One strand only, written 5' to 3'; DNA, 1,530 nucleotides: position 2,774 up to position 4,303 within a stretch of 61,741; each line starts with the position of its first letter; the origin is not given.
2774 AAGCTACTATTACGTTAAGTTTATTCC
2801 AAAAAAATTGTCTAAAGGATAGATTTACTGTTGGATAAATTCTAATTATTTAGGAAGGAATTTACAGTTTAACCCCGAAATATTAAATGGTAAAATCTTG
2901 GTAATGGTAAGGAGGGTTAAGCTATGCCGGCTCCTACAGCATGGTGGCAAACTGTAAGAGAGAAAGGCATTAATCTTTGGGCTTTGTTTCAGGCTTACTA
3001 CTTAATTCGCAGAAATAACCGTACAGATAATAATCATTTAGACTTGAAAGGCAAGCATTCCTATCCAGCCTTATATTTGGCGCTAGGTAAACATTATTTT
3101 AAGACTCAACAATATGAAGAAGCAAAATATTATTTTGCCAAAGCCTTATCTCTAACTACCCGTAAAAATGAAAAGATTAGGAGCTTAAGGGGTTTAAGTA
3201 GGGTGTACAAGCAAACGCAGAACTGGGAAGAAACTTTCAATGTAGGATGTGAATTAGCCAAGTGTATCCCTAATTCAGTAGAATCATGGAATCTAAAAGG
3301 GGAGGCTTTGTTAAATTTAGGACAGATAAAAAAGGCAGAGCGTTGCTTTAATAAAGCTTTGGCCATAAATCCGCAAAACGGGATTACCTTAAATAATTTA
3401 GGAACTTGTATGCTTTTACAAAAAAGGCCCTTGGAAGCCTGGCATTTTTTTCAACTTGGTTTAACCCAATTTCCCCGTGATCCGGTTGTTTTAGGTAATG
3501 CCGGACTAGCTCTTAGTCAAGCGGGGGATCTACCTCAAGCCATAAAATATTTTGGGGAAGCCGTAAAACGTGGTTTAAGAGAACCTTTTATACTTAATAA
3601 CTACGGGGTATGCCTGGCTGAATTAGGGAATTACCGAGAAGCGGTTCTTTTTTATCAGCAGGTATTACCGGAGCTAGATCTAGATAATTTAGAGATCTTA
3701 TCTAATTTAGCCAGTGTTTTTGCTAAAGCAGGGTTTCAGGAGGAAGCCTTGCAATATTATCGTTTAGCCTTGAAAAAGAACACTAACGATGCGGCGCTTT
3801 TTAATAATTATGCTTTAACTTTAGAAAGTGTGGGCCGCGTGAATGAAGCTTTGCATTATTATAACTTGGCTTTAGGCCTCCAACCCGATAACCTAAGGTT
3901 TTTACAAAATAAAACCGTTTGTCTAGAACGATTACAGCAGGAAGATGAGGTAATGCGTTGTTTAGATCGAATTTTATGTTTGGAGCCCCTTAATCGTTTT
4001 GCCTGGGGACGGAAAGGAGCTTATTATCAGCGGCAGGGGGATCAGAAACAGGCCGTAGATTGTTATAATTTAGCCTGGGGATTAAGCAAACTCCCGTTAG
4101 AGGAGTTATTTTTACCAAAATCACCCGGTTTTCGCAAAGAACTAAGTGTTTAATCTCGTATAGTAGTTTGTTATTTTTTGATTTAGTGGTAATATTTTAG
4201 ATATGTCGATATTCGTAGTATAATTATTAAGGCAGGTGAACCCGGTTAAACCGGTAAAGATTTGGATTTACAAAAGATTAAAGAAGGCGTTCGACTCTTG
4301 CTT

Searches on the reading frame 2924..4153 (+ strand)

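Call 54: search_protein_families(library=pfam, proteins=[window:2924-4153:+], max_evalue=0.00001)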
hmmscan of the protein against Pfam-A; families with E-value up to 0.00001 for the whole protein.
window:2924-4153:+ (409 aa): 17 families
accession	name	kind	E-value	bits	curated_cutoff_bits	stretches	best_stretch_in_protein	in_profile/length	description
PF07719.23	TPR_2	-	2.9e-38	127.2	27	1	120-152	2-34/34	Tetratricopeptide repeat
PF00515.34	TPR_1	-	1.5e-33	113.7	27.8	1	120-152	2-34/34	Tetratricopeptide repeat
PF13424.12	TPR_12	-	1.6e-28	99.1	30.1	0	49-103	4-63/77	Tetratricopeptide repeat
PF13181.12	TPR_8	-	9e-27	91.4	25.7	1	120-152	2-34/34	Tetratricopeptide repeat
PF13431.12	TPR_17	-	2.8e-24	83.7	24.4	0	141-173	1-33/34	Tetratricopeptide repeat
PF13428.12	TPR_14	-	3.4e-23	80.2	23.5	0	120-160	2-42/44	Tetratricopeptide repeat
PF13432.12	TPR_16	-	4.9e-20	72.1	32.7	1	193-249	3-59/65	Tetratricopeptide repeat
PF14559.12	TPR_19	-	4.2e-16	59.5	25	0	132-187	4-59/68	Tetratricopeptide repeat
PF13371.12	TPR_9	-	8.3e-15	55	35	0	93-152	3-62/73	Tetratricopeptide repeat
PF13176.12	TPR_7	-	2.7e-13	49.3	27.9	0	228-256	6-33/36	Tetratricopeptide repeat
PF23914.1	TPR_CcmH_CycH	-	2.1e-11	44.4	42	0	116-212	47-146/158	Cytochrome c-type biogenesis protein H TPR domain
PF13429.12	TPR_15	-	2.6e-11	43.9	26.2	1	181-316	140-274/280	Tetratricopeptide repeat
PF13374.12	TPR_10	-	6.3e-10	39.2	27.5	0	257-284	3-30/42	Tetratricopeptide repeat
PF13414.12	TPR_11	-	8e-10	38.7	26.8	0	126-160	1-35/42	TPR repeat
PF10602.15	RPN7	-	4.4e-08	33.4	29.6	0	41-103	29-91/174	26S proteasome subunit RPN7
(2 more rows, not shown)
